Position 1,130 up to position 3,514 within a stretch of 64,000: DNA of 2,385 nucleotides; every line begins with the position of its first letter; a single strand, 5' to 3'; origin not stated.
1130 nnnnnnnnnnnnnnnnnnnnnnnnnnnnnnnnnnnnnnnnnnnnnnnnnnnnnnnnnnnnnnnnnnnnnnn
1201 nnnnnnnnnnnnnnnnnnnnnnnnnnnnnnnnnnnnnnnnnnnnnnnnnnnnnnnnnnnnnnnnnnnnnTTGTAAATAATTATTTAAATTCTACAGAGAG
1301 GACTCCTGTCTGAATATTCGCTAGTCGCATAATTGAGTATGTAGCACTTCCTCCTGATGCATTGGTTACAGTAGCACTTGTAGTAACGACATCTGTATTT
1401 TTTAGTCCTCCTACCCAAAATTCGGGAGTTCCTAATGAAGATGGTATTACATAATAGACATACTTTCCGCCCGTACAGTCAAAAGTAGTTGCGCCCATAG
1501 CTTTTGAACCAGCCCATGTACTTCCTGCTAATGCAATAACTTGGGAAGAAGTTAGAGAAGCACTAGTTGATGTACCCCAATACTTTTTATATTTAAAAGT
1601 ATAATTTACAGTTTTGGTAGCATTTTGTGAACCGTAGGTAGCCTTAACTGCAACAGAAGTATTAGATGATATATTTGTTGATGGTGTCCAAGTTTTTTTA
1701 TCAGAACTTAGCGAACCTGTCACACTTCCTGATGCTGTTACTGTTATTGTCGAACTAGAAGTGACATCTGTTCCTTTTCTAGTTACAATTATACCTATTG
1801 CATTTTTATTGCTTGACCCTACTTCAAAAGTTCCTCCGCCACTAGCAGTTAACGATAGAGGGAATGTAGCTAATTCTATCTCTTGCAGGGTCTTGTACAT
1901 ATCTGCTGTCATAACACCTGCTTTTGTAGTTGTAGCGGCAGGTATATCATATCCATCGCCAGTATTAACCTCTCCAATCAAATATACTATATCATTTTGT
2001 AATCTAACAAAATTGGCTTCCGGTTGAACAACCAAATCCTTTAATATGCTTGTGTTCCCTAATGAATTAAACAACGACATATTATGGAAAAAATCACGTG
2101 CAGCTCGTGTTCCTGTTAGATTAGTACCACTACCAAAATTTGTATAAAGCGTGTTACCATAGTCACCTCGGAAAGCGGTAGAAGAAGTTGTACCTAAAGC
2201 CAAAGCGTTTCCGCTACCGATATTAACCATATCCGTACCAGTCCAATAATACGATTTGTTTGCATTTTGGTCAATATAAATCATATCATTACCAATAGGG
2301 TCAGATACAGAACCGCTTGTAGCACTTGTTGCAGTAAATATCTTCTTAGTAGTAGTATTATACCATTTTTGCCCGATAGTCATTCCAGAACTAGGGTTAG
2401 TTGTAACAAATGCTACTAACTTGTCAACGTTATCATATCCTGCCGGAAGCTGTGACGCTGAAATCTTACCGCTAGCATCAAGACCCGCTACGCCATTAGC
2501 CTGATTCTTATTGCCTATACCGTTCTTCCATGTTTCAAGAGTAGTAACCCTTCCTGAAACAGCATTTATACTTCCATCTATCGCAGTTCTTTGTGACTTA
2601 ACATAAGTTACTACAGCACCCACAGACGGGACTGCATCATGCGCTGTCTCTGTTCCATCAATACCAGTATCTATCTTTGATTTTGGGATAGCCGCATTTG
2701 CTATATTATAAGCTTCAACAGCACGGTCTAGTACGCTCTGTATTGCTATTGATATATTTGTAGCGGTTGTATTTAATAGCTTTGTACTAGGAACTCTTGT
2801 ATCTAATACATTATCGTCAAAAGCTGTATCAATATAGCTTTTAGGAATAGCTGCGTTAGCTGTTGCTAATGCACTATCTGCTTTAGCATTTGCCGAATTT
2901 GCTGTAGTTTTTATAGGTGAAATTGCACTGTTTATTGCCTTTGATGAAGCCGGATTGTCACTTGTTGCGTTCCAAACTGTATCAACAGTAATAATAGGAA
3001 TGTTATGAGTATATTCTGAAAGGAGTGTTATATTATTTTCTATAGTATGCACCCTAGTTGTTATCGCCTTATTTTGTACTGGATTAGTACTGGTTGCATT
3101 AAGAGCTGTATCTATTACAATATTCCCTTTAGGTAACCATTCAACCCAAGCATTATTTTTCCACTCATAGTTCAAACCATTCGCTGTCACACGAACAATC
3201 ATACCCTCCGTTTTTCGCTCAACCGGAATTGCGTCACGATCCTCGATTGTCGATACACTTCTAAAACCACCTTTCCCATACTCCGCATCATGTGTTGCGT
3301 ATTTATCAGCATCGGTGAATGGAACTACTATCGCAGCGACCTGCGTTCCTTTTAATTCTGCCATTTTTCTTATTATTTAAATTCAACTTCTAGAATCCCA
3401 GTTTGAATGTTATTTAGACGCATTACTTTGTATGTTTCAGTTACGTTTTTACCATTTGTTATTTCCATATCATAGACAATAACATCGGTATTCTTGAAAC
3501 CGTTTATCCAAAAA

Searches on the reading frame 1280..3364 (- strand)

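Call 56: search_protein_families(library=phrogs, proteins=[window:1280-3364:-], max_evalue=0.00001)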
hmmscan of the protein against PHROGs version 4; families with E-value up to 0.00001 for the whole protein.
window:1280-3364:- (694 aa): 1 family
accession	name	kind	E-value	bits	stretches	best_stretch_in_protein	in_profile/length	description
phrog_23630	-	unknown function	1.5e-06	28.7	1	9-72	5-67/258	-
